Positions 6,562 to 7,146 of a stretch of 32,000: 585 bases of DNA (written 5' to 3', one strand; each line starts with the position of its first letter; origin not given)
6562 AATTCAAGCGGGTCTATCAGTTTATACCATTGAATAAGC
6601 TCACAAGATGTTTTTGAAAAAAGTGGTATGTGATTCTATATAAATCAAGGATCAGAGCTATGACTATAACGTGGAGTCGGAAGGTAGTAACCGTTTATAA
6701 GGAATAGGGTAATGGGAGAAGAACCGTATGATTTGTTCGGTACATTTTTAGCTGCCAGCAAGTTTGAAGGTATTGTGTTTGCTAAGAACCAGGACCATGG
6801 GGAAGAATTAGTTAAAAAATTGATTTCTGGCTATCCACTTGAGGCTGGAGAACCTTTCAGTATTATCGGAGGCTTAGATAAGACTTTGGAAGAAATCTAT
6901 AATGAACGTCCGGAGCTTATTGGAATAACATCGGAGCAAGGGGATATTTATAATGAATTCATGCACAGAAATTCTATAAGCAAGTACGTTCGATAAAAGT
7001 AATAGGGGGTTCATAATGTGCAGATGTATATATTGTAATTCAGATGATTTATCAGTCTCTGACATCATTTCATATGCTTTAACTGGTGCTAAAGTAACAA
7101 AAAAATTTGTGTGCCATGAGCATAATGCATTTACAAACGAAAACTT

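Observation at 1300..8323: Low-GC cargo island in the ICE backbone: TA pair, giant NACHT/STAND protein and degenerate-HNH protein as a candidate uncharacterised defence locus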

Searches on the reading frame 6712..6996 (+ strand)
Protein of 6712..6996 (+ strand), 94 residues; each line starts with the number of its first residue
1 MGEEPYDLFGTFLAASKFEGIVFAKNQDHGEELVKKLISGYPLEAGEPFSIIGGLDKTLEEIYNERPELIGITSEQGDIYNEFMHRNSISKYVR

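Call 4: search_protein_families(library=pfam, proteins=[window:6712-6996:+], max_evalue=0.1)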
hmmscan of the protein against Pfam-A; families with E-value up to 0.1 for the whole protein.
window:6712-6996:+ (94 aa): 0 families

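Call 5: search_protein_families(library=padloc, proteins=[window:6712-6996:+], max_evalue=0.1)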
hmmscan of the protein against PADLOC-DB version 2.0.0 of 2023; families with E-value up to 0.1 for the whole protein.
window:6712-6996:+ (94 aa): 0 families

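Call 6: search_protein_families(library=ncbifam, proteins=[window:6712-6996:+], max_evalue=0.1)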
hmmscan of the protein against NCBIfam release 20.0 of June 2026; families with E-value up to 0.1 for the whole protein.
window:6712-6996:+ (94 aa): 0 families

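Call 7: search_protein_families(library=phrogs, proteins=[window:6712-6996:+], max_evalue=0.1)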
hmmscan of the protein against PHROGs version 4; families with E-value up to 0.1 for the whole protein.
window:6712-6996:+ (94 aa): 1 family
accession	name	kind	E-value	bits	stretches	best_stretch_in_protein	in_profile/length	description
phrog_37288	-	unknown function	0.061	14.4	0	24-45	9-30/52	-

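Call 52: find_homologous_proteins(query=window:6712-6996:+, max_evalue=0.01)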
Query window:6712-6996:+ (94 aa): 24 proteins with E <= 0.01 among 24 candidates.
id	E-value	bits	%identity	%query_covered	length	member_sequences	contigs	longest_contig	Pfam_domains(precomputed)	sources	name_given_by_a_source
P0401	1.8e-55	203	100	100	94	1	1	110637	-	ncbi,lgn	-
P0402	2.6e-38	148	81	95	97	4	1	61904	-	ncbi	-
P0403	4.4e-38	147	82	95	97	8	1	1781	-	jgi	-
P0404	3.7e-37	144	88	85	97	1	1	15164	-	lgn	-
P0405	6.3e-37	143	80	95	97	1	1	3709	-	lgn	-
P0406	2.2e-36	142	80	95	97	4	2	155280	-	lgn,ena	-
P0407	3.3e-35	138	84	86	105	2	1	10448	-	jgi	jgi:hypothetical protein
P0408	5.2e-35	137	81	86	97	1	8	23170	-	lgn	-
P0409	9.5e-35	136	81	86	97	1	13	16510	-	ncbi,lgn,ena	-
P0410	1.9e-34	136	81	86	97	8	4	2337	-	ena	-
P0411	1.4e-33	133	81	86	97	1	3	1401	-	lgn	-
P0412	7.2e-33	130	80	86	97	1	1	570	-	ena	-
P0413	1.1e-32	130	79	86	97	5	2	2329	-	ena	-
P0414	1.4e-32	130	70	95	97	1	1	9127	-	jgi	-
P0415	1.5e-32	129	69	94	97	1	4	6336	-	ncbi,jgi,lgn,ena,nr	ncbi:MAG: hypothetical protein KGZ96_00510 [Clostridia bacterium]|jgi:hypothetical protein|nr:hypoth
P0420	2.0e-21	94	59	85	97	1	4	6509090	-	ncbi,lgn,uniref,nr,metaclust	ncbi:hypothetical protein PC41400_14755 [Paenibacillus chitinolyticus]|uniref:Uncharacterized protei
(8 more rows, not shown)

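Call 53: find_encoding_contigs(protein=P0415, flank=8000, max_places=4)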
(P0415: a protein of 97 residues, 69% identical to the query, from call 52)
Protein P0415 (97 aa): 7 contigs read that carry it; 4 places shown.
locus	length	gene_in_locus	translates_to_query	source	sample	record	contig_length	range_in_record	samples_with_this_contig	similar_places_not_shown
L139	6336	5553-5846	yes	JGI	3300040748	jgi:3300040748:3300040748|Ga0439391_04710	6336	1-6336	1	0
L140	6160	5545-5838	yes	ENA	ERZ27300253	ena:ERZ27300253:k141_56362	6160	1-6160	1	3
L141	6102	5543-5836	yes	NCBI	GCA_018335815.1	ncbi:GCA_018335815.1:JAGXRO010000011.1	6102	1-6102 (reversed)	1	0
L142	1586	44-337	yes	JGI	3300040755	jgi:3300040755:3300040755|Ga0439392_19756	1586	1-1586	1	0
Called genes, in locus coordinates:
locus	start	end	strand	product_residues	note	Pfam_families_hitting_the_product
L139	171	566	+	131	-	-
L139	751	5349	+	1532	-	-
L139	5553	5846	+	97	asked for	-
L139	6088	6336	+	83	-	?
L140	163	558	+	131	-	-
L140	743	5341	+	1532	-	-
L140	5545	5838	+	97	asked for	-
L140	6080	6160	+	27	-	?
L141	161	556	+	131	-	-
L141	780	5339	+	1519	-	-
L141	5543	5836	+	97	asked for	-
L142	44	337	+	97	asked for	-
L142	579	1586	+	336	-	?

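Call 54: find_encoding_contigs(protein=P0420, flank=8000, max_places=2)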
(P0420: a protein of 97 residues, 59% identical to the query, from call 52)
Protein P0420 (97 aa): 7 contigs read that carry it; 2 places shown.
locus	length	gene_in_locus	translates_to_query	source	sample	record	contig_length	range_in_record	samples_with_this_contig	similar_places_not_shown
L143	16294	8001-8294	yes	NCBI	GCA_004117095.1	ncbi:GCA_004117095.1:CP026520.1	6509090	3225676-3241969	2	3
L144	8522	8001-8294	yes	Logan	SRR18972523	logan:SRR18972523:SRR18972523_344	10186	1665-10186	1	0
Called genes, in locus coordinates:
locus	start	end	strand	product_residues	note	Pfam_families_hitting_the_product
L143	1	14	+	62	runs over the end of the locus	-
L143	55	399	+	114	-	-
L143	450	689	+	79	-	-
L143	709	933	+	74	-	PF20008:DUF6429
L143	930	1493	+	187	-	-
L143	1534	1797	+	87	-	-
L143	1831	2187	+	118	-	-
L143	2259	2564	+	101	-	-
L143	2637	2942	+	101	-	-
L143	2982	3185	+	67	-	-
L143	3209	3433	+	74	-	PF06689:zf-C4_ClpX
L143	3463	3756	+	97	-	-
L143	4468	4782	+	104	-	PF13560:HTH_31 (weak), PF12844:HTH_19, PF01381:HTH_3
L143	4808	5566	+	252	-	-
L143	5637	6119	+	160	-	PF04970:LRAT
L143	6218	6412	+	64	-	-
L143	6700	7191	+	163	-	-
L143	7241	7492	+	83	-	-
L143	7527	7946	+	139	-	-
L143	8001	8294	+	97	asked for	-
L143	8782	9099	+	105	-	PF00239:Resolvase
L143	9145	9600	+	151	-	-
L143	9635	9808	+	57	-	-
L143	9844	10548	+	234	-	-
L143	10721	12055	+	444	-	PF14072:DndB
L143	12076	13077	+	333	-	PF22822:MrpR_N_CB, PF22823:MrpR_C_cat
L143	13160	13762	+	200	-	PF04647:AgrB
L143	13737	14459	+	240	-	-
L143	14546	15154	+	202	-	-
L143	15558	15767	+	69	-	-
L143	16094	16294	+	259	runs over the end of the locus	PF09414:RNA_ligase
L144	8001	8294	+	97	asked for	-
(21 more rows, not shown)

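Call 55: find_encoding_contigs(protein=P0406, flank=8000, max_places=2)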
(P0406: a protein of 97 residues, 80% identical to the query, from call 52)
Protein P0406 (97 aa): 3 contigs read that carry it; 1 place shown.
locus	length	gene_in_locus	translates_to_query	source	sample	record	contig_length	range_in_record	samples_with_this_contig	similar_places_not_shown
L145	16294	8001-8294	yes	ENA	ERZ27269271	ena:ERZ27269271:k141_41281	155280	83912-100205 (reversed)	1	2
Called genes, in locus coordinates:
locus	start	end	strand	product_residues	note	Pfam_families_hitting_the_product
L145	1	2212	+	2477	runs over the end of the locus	PF28553:WH_1, PF00176:SNF2-rel_dom (faint), PF28554:DUF8437, PF04851:ResIII (faint), PF28555:Helicase_dom, PF00271:Helicase_C (faint)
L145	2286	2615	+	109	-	PF20369:DUF6664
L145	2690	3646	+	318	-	PF13154:DUF3991, PF13155:Toprim_2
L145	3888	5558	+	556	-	-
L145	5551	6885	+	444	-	-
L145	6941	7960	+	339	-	-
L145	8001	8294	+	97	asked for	-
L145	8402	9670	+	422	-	PF05168:HEPN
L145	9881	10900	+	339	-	PF14279:HNH_5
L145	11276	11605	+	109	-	PF21983:NikA-like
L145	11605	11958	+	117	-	-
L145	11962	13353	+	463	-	PF03432:Relaxase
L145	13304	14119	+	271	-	PF12687:DUF3801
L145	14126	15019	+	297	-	PF08401:ArdcN (weak)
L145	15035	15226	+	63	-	-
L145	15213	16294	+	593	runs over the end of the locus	PF02534:T4SS-DNA_transf, PF10412:TrwB_AAD_bind, PF12696:TraG-D_C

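Call 74: predict_structure(alignment_id=A5)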
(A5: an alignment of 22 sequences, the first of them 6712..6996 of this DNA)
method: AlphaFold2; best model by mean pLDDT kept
length: 94 residues; sequences in the alignment: 22
mean_pLDDT: 63.4   pTM: 0.51
mean pLDDT of the five models: 63.4, 55.7, 53.1, 51.0, 50.2
residues with pLDDT >= 90: 0; 70-90: 30; 50-70: 50; < 50: 14
segments of 3 or more residues with pLDDT < 50: 8-13, 52-54
pLDDT, mean of each block of 10 residues (from residue 1): 48 56 75 76 55 54 70 69 69 57
secondary structure, 60 per line:
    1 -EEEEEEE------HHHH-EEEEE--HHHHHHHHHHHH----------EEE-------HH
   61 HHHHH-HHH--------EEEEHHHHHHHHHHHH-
elements in order: E2-8 H15-18 E20-24 H27-38 E49-51 H59-65 E78-81 H82-93

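Call 85: find_encoding_contigs(protein=P0401, flank=3000, max_places=3)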
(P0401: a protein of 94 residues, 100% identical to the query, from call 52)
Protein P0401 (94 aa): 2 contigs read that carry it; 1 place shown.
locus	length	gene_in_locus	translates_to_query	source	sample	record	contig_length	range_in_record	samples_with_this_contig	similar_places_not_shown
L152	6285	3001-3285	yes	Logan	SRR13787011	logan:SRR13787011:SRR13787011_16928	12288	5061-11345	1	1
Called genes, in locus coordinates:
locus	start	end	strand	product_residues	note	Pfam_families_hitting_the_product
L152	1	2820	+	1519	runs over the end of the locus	PF24883:NPHP3_N (faint)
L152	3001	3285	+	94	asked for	-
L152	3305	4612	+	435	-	-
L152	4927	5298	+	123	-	PF21983:NikA-like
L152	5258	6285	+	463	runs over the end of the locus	PF03432:Relaxase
